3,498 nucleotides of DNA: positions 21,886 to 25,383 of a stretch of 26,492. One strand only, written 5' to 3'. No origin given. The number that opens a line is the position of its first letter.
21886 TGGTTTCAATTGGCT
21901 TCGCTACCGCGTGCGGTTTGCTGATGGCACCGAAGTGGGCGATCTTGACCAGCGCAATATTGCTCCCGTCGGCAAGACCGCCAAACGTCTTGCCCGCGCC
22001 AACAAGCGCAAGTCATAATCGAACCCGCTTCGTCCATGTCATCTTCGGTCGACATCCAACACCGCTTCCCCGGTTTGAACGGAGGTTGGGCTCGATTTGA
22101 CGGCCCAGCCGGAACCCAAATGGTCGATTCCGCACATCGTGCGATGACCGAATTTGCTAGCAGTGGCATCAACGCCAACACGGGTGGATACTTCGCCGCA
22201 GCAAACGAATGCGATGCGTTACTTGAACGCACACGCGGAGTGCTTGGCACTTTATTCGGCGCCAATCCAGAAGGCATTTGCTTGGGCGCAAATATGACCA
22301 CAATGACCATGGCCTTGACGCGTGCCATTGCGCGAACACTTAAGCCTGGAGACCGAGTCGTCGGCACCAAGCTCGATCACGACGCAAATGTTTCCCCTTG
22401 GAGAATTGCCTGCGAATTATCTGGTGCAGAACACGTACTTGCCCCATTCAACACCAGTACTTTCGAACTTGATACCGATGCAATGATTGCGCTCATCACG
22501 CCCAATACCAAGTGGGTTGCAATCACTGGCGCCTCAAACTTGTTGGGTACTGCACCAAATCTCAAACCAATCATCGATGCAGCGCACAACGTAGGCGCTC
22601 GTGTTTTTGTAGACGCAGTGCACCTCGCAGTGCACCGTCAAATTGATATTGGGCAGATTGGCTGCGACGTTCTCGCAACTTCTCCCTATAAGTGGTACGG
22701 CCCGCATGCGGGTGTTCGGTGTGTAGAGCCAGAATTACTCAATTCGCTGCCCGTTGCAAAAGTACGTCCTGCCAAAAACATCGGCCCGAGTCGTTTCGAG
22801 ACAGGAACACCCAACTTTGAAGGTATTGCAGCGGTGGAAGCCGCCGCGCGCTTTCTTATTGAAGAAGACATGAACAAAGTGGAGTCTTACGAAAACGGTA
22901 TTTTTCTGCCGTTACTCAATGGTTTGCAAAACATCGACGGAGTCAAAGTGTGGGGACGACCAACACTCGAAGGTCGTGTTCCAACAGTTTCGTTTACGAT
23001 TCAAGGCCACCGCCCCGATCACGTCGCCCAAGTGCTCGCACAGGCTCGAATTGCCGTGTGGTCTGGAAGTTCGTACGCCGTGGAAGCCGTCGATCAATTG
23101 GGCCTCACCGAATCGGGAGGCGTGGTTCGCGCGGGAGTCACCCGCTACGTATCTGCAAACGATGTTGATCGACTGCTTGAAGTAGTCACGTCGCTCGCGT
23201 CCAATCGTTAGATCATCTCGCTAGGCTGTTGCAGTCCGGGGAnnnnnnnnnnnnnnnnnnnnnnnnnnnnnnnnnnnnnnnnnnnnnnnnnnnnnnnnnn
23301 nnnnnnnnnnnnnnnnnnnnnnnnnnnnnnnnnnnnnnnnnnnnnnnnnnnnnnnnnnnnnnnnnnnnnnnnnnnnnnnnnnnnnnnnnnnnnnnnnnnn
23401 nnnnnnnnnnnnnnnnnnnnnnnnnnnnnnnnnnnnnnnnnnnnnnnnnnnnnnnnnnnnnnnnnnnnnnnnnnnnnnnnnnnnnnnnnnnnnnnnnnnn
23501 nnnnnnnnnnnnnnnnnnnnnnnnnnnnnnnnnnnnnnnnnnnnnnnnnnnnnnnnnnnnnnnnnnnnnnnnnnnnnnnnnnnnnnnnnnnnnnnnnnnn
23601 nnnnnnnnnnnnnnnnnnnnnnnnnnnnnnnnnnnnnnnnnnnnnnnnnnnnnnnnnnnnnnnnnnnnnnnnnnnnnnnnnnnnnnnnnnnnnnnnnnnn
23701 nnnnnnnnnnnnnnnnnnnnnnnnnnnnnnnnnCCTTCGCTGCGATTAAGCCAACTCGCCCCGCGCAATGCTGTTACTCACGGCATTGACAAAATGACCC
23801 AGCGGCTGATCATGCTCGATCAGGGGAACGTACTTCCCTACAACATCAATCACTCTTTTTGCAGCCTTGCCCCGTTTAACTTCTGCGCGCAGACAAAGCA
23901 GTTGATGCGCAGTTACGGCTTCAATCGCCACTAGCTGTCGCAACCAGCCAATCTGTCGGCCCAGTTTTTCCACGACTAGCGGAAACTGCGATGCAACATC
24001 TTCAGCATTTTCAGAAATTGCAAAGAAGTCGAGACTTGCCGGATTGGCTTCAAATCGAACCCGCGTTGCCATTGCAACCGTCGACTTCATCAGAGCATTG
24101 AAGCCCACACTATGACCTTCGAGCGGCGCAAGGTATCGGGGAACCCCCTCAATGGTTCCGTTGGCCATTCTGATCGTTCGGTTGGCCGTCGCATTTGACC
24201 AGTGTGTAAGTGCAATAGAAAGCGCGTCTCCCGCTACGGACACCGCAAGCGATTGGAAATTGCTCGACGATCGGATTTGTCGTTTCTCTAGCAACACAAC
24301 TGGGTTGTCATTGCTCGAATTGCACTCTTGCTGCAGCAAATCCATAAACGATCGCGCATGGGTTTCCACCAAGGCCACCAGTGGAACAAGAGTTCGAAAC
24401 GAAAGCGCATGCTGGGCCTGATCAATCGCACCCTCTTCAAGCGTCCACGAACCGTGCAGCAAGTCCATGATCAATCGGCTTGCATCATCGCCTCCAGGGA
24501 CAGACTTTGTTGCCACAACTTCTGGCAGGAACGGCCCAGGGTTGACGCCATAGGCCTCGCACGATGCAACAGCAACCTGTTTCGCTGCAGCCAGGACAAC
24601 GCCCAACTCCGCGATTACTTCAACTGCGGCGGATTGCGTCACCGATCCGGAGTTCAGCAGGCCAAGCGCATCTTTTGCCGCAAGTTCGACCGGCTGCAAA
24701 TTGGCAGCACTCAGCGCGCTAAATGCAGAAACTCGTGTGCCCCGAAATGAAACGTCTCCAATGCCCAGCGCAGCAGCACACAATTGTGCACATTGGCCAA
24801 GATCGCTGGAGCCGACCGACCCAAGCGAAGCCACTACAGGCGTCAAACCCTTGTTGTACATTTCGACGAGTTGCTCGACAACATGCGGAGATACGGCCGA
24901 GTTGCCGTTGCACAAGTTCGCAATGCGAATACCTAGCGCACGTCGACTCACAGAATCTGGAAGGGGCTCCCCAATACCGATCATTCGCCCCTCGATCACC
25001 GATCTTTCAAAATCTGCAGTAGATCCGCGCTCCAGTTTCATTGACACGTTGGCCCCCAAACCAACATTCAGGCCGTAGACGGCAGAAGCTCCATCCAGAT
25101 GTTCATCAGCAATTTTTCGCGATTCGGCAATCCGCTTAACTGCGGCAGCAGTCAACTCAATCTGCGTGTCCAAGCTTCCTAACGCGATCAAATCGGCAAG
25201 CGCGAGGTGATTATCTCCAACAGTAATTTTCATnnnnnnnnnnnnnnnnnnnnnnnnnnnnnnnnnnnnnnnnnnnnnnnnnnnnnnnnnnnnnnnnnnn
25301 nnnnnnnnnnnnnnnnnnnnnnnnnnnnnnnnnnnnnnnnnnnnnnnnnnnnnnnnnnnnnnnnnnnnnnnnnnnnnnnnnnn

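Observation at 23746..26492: Coupled racemase-like / imine-chemistry / MIO-less lyase operon: candidate new catabolic pathway for N-substituted amino acids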

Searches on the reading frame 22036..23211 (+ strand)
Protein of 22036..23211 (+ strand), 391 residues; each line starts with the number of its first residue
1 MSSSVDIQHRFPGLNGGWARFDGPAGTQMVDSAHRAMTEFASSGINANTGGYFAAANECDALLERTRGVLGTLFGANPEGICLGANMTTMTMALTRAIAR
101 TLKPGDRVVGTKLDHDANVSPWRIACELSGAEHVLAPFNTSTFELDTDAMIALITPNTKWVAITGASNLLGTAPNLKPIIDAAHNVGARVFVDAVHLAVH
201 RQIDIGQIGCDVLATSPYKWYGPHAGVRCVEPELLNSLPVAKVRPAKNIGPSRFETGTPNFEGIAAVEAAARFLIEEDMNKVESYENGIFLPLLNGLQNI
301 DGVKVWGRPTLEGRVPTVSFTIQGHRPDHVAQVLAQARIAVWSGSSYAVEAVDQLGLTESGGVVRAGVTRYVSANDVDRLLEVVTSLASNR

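Call 4: search_protein_families(library=pfam, proteins=[window:22036-23211:+], max_evalue=0.01)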
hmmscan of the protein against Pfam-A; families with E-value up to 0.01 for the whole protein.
window:22036-23211:+ (391 aa): 4 families
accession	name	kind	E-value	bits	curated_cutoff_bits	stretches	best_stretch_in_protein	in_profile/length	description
PF00266.25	Aminotran_5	-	6.7e-57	193.6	21.5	1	21-380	3-371/371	Aminotransferase class-V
PF00155.27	Aminotran_1_2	-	4.3e-07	29.9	19.7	1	78-196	65-188/361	Aminotransferase class I and II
PF01053.26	Cys_Met_Meta_PP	-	7.7e-05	21.8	27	1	93-225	79-204/381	Cys/Met metabolism PLP-dependent enzyme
PF01041.23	DegT_DnrJ_EryC1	-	0.0013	18.4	19.8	1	91-196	53-148/360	DegT/DnrJ/EryC1/StrS aminotransferase family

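Call 7: search_protein_families(library=ncbifam, proteins=[window:22036-23211:+], max_evalue=0.01)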
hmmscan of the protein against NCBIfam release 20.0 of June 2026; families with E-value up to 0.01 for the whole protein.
window:22036-23211:+ (391 aa): 30 families (the best 25 are shown)
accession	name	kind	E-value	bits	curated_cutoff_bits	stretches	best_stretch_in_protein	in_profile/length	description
TIGR01976.1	am_tr_V_VC1184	hypoth_equivalog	1.6e-106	357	352.35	1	7-383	6-400/401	cysteine desulfurase-like protein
TIGR01979.1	sufS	subfamily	9.2e-53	179.5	475.1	1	22-386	23-397/403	SufS family cysteine desulfurase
NF006791.0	PRK09295.1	equivalog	6.2e-41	140.8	661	1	22-384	28-398/406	cysteine desulfurase SufS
NF041166.1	f2_encap_cargo1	exception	8.9e-41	140.7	800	1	99-387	329-623/623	family 2A encapsulin nanocompartment cargo protein cysteine desulfurase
TIGR03392.1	FeS_syn_CsdA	equivalog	6.1e-39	134.3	493.6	1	7-385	6-390/398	cysteine desulfurase CsdA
NF008126.0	PRK10874.1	equivalog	4.5e-38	131.4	607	1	7-385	9-393/401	cysteine desulfurase CsdA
TIGR01977.1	am_tr_V_EF2568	hypoth_equivalog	6.3e-34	117.6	377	1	32-386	15-375/376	cysteine desulfurase family protein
NF040779.1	Sec_lyase_SclA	exception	7.9e-28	97.4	525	1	35-386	18-375/378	selenocysteine lyase SclA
TIGR03402.1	FeS_nifS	equivalog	1e-15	57.4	530.75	1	22-387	4-369/379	cysteine desulfurase NifS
NF002806.0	PRK02948.1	subfamily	5.4e-12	45.4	304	1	23-283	6-260/381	IscS subfamily cysteine desulfurase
NF006450.0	PRK08776.1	equivalog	3e-09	36.1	730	1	66-226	61-213/405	O-succinylhomoserine (thiol)-lyase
TIGR03235.1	DNA_S_dndA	equivalog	5.4e-09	35.8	480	1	22-348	3-325/353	cysteine desulfurase DndA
NF010611.0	PRK14012.1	equivalog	8e-09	34.9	548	1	58-384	48-375/406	IscS subfamily cysteine desulfurase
NF000586.1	PRK00011.1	subfamily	3.4e-08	32.7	335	1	97-198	94-195/404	serine hydroxymethyltransferase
TIGR03403.1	nifS_epsilon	equivalog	2.6e-07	29.8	587.7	1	106-354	91-331/382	NifS family cysteine desulfurase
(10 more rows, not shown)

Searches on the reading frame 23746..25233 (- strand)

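Call 4: search_protein_families(library=pfam, proteins=[window:23746-25233:-], max_evalue=0.01)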
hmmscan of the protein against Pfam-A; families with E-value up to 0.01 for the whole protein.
window:23746-25233:- (495 aa): 1 family
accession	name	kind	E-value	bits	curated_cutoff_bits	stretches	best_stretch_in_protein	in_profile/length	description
PF00221.24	Lyase_aromatic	-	3.4e-97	326.5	27.3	1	10-465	1-464/466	Aromatic amino acid lyase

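Call 7: search_protein_families(library=ncbifam, proteins=[window:23746-25233:-], max_evalue=0.01)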
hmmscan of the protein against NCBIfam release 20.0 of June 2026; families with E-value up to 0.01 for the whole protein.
window:23746-25233:- (495 aa): 8 families
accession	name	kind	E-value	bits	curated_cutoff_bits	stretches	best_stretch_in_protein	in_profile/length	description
NF006871.0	PRK09367.1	subfamily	1.4e-80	271.4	524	1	2-494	3-497/505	histidine ammonia-lyase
TIGR01225.1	hutH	equivalog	4.9e-77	259.5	539.15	1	3-494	1-494/506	histidine ammonia-lyase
TIGR04475.1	Phe_D_beta_mut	equivalog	2.1e-54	185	800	1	7-489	7-509/510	phenylalanine aminomutase (D-beta-phenylalanine forming)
TIGR03832.1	Tyr_2_3_mutase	equivalog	1.3e-38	132.8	501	1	12-486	8-504/507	tyrosine 2,3-aminomutase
NF053541.1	FlxA_rubin_TAL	equivalog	1.3e-37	129.4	700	1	13-489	4-496/498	flexirubin biosynthesis tyrosine ammonia-lyase FlxA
TIGR01226.1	phe_am_lyase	equivalog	2.7e-31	108.6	519.15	1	3-379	33-429/680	phenylalanine ammonia-lyase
NF041222.1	BagA_FevW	exception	5.7e-29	101.1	1000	1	24-494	23-519/529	bagremycin/ferroverdin biosynthesis tyrosine ammonia-lyase BagA/FevW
TIGR04473.1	taxol_Phe_23mut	exception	1.6e-17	63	1250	1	22-449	48-497/687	phenylalanine aminomutase (L-beta-phenylalanine forming)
